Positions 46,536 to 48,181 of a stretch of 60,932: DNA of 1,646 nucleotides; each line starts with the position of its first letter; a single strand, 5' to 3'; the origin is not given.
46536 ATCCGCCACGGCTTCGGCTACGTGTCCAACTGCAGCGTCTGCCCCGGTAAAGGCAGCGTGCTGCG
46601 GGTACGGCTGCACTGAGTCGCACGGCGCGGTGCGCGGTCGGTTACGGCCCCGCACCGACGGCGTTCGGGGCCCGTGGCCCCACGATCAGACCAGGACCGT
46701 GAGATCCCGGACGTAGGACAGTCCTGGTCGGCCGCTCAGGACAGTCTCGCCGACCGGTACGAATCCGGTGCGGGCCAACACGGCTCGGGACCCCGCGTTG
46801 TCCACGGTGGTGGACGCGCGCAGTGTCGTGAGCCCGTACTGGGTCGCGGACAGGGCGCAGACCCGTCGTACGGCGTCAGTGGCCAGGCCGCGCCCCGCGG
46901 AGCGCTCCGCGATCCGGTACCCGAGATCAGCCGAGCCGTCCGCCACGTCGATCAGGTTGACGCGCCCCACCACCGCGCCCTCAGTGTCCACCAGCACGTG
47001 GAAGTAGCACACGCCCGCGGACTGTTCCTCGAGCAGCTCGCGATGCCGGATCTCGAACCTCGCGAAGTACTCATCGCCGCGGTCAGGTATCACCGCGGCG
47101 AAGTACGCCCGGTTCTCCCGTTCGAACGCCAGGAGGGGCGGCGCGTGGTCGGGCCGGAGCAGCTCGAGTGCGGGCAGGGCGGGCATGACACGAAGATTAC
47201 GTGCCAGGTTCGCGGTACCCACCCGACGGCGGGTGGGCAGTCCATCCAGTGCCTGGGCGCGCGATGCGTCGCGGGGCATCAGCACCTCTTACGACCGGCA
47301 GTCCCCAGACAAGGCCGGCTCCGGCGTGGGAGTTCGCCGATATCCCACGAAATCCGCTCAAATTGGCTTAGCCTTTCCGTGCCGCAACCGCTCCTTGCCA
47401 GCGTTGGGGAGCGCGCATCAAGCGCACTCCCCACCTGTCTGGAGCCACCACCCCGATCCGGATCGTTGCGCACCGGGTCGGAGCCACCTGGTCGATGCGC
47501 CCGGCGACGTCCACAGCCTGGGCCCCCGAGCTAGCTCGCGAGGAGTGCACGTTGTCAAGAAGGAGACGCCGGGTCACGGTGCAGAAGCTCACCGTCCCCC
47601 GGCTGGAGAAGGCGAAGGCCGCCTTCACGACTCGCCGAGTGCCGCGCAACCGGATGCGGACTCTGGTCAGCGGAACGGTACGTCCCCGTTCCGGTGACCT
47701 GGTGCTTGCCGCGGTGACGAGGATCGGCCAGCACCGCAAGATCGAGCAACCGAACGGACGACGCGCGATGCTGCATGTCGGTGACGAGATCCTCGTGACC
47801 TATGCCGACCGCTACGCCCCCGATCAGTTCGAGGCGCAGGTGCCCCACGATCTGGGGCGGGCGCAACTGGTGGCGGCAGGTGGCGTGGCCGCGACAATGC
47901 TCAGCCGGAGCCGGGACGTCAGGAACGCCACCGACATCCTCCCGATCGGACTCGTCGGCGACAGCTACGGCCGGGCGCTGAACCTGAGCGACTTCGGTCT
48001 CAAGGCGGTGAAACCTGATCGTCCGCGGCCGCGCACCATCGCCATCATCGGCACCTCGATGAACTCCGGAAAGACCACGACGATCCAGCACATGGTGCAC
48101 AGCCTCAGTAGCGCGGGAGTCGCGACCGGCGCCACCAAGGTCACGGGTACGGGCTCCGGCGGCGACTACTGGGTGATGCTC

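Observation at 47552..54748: Six-gene translationally coupled operon: P-loop protein + ABC exporter + two (alpha/beta-hydrolase + CapA/PgsA-like) pairs, with no PgsB/PgsC ligase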

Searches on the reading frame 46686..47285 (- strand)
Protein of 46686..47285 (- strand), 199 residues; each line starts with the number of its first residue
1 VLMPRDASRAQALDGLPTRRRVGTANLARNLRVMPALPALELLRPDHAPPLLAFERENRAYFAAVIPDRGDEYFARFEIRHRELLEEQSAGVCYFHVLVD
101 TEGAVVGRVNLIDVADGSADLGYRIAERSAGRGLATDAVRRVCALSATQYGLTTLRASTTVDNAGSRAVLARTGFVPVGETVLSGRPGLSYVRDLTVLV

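Call 68: search_protein_families(library=pfam, proteins=[window:46686-47285:-], max_evalue=0.001)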
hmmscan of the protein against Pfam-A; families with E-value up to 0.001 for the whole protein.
window:46686-47285:- (199 aa): 2 families
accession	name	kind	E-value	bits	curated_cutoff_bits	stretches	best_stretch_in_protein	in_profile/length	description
PF13302.13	Acetyltransf_3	-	2.7e-17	64.2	25.4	1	40-176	4-138/138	Acetyltransferase (GNAT) domain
PF00583.31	Acetyltransf_1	-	3e-07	31.2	20.7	1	69-175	8-116/116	Acetyltransferase (GNAT) family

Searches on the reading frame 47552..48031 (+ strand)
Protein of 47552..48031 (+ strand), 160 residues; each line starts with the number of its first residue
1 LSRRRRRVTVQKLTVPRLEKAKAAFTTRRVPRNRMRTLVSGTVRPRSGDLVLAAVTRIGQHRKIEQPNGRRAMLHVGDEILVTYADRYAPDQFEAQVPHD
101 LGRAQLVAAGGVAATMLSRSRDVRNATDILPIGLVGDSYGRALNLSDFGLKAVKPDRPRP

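Call 42: search_protein_families(library=pfam, proteins=[window:47552-48031:+], max_evalue=10)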
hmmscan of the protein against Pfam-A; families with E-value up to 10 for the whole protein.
window:47552-48031:+ (160 aa): 1 family
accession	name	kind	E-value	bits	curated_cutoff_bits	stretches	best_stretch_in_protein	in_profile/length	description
PF23082.1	Myb_DNA-binding_2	-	0.16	12.5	27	1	16-42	25-51/70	Myb-like DNA-binding domain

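Call 86: search_solved_structures(query=A6, max_evalue=10, show_alignments=2)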
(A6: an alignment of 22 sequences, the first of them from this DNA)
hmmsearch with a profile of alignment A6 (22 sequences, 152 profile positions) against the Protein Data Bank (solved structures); distinct sequences matched with E-value up to 10: 11.
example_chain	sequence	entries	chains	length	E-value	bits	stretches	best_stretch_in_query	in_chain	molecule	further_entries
5g06_I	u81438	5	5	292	0.063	16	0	37-55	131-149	EXOSOME COMPLEX COMPONENT CSL4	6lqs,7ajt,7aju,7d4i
5c0w_I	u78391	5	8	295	0.065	15.9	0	37-55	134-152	Exosome complex component CSL4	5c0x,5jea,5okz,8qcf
4oo1_I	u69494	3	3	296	0.065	15.9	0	37-55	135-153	Exosome complex component CSL4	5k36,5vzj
4ifd_I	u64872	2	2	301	0.068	15.8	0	37-55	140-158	Exosome complex component CSL4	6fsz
8pel_I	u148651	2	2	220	0.069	15.8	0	37-65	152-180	Putative exosome 3'->5 protein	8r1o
5mrc_N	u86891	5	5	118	0.13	14.9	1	6-53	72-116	bL21m | Large ribosomal subunit protein bL21m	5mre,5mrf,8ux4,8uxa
3j6b_N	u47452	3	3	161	0.33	13.6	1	6-53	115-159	54S ribosomal protein L49, mitochondrial | Large ribosomal subunit protein bL21m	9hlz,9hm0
9ygv_4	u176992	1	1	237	0.61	12.7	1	52-105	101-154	FCP4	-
6d6q_I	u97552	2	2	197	1.1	11.9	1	36-56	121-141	Exosome complex component CSL4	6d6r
6h25_I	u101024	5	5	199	1.2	11.9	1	36-56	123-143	Exosome complex component CSL4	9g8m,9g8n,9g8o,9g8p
2nn6_I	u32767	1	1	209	1.3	11.7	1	36-56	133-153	3'-5' exoribonuclease CSL4 homolog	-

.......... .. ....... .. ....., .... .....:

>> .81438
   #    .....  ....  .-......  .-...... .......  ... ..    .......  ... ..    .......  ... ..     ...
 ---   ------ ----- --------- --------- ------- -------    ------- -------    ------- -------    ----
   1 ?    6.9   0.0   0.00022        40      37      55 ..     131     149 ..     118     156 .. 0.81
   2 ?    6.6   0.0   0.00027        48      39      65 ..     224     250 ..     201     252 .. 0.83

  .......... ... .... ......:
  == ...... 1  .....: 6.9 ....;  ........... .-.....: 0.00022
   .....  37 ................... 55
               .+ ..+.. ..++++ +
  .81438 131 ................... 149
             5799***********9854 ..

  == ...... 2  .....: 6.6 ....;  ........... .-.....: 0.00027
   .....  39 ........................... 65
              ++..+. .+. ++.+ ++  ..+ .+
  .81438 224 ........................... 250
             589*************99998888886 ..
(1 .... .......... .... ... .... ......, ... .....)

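Call 87: search_protein_families(library=pfam, alignment_id=A6, max_evalue=10)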
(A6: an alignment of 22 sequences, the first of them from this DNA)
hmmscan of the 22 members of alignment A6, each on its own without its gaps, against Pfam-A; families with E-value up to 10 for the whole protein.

A. member 1, seq(158 aa): 1 family
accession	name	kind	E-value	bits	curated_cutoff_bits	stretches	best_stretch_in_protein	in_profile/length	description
PF23082.1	Myb_DNA-binding_2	-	0.16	12.5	27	1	16-42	25-51/70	Myb-like DNA-binding domain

B. families by the number of members that match (of 22 scanned): 9 families
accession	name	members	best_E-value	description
PF20606.3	DUF6799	1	0.00067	Domain of unknown function (DUF6799)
PF19840.4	DUF6317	1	0.0085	Family of unknown function (DUF6317)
PF19796.4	DUF6280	1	0.025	Family of unknown function (DUF6280)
PF12852.13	Cupin_6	1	0.046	Cupin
PF10447.15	EXOSC1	1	0.063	Exosome component EXOSC1/CSL4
PF12120.14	Arr-ms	1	0.15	Rifampin ADP-ribosyl transferase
PF23082.1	Myb_DNA-binding_2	1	0.16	Myb-like DNA-binding domain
PF21154.2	RPN7_PSMD6_C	1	0.19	26S proteasome regulatory subunit RPN7/PSMD6 C-terminal helix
PF10696.14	DUF2501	1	0.2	Protein of unknown function (DUF2501)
